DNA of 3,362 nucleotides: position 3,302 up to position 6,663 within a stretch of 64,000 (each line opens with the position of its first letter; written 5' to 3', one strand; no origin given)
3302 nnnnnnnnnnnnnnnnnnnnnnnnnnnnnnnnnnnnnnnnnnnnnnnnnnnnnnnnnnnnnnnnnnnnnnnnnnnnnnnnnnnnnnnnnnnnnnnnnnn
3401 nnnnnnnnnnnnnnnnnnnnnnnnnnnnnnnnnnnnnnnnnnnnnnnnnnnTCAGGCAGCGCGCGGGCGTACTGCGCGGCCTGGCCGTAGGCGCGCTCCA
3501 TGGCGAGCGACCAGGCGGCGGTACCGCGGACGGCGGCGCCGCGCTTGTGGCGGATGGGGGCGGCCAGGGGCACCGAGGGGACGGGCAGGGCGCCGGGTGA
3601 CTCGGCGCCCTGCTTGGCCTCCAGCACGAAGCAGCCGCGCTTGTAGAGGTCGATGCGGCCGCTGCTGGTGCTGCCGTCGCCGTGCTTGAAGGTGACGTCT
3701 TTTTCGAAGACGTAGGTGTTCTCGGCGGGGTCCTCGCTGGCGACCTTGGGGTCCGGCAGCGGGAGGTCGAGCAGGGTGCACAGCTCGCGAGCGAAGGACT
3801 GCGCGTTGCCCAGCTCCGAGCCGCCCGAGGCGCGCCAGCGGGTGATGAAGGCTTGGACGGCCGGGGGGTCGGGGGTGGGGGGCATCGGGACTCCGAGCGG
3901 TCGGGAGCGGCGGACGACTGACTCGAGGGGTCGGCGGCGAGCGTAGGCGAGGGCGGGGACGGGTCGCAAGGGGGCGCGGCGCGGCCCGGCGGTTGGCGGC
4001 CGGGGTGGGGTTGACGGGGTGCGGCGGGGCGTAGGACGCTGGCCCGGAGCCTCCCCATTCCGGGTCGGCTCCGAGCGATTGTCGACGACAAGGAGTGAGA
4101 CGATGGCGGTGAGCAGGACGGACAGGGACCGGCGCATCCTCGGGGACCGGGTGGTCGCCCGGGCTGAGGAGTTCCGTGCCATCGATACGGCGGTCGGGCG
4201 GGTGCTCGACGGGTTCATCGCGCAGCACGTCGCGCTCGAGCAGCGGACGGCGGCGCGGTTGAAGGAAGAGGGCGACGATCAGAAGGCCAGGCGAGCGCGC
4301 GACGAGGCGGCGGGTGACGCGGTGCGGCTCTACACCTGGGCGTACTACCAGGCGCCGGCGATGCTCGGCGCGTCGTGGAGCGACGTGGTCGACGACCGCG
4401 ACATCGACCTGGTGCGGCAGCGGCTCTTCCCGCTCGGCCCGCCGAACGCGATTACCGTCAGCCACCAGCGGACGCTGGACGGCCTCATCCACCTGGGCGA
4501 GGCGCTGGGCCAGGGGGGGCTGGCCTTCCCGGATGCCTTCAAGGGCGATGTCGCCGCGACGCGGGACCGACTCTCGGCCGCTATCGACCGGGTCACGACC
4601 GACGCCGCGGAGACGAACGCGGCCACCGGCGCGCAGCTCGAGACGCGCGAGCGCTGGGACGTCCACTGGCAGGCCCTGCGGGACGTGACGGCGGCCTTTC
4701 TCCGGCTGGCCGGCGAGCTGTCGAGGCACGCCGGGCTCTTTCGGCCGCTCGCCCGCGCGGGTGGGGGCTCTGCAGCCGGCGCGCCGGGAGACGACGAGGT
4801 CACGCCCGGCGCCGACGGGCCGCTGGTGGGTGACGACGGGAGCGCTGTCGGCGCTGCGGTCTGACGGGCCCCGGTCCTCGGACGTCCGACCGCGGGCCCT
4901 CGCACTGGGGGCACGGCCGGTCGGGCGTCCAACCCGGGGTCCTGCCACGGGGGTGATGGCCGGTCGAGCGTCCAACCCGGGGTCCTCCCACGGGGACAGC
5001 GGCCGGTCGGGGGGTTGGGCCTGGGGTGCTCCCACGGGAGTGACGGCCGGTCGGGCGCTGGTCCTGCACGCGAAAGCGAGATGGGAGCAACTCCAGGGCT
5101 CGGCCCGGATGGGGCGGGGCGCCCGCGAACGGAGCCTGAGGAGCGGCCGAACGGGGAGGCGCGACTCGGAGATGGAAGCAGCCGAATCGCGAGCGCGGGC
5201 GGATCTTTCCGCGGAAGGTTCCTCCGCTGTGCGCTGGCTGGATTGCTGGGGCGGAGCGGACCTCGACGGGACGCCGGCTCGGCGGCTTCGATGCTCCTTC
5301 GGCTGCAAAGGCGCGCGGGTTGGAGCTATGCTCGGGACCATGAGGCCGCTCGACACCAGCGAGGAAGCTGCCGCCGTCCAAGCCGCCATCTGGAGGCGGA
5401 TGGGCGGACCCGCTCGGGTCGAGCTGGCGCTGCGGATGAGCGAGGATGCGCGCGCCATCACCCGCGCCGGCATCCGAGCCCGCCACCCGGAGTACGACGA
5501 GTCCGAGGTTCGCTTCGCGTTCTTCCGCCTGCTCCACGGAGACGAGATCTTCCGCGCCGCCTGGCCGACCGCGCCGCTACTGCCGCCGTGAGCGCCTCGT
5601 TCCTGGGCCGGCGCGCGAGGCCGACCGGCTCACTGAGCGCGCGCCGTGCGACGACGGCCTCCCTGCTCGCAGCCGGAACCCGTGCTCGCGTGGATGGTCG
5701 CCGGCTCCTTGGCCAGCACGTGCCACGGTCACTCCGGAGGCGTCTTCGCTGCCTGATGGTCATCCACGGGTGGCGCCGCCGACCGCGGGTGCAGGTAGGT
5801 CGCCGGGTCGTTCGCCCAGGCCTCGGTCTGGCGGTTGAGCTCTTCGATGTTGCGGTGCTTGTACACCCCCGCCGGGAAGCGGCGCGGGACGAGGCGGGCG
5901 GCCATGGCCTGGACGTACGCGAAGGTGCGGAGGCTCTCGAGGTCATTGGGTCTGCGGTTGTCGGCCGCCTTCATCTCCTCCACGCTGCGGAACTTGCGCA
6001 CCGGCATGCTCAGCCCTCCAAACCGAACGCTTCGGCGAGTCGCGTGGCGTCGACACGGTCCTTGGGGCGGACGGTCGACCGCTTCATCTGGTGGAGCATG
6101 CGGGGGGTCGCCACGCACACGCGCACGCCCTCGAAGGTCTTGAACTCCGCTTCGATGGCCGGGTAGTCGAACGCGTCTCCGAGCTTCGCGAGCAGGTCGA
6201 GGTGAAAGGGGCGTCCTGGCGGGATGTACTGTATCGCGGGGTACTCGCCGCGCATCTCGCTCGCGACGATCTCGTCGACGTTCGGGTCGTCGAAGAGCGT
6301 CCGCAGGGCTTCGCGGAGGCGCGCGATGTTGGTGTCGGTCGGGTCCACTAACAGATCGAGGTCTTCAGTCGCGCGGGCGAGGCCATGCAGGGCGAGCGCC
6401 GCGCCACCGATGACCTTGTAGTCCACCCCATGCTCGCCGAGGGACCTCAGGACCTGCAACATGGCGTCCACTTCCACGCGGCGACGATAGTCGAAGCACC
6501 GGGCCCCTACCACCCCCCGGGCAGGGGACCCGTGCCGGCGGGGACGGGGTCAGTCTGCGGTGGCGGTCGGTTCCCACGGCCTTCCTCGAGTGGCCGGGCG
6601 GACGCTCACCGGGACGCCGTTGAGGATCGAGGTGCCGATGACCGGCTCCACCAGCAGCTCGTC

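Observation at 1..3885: TIR-like gene immediately downstream of an MmeI/PglX-like single-chain methylase-nuclease, missed by the ORF track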

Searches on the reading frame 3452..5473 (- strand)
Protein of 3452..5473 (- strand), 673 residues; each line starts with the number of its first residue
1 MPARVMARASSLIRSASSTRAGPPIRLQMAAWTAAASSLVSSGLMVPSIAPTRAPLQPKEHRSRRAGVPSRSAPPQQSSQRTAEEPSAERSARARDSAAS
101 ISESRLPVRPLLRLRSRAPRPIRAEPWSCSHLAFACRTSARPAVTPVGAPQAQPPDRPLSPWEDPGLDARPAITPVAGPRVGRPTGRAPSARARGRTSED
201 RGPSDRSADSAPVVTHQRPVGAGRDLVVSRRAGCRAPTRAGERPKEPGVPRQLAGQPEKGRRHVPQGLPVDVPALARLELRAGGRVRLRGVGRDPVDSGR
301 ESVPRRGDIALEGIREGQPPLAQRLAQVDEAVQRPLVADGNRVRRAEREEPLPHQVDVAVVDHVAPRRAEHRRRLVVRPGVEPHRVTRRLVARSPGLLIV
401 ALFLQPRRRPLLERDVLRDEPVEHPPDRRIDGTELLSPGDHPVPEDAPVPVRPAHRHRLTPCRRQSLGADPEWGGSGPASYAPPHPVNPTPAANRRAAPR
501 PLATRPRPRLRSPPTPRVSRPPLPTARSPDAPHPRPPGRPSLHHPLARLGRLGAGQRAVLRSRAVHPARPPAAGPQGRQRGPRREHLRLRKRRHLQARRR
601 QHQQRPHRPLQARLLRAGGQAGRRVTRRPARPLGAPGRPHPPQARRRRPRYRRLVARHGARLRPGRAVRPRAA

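Call 19: search_protein_families(library=pfam, proteins=[window:3452-5473:-], max_evalue=0.01)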
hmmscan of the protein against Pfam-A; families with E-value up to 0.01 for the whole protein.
window:3452-5473:- (673 aa): 0 families

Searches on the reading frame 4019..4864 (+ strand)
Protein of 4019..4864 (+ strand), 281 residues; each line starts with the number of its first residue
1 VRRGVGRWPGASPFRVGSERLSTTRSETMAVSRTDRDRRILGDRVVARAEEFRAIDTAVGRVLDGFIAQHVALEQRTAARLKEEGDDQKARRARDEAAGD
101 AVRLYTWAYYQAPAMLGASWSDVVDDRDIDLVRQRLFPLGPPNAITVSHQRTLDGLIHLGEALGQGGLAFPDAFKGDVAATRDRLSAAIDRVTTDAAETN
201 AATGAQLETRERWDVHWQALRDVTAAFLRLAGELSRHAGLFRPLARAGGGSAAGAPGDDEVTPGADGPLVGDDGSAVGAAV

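Call 19: search_protein_families(library=pfam, proteins=[window:4019-4864:+], max_evalue=0.01)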
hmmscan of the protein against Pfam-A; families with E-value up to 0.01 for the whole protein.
window:4019-4864:+ (281 aa): 0 families

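Call 82: search_protein_families(library=padloc, proteins=[window:4103-4861:+], max_evalue=0.01)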
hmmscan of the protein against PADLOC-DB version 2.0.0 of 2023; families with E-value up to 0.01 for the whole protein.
window:4103-4861:+ (253 aa): 0 families

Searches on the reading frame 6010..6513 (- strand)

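Call 19: search_protein_families(library=pfam, proteins=[window:6010-6513:-], max_evalue=0.01)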
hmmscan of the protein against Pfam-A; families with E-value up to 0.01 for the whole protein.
window:6010-6513:- (167 aa): 3 families
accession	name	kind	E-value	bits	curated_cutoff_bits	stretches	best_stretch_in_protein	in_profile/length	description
PF08843.17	AbiEii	-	2.3e-07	31.5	22.5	1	36-96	19-88/238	Nucleotidyl transferase AbiEii toxin, Type IV TA system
PF09970.15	DUF2204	-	0.0042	17.2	20.3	1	16-57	3-45/181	Nucleotidyl transferase of unknown function (DUF2204)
PF19502.5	DUF6036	-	0.0088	16.3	23.6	0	29-70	19-59/164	Nucleotidyltransferase of unknown function (DUF6036)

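Call 82: search_protein_families(library=padloc, proteins=[window:6010-6513:-], max_evalue=0.01)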
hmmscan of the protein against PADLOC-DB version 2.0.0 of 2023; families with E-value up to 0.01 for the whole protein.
window:6010-6513:- (167 aa): 1 family
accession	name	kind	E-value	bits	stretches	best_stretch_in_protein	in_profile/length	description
PDLC02291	AbiEii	-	0.00017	19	1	9-77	37-102/310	AbiEii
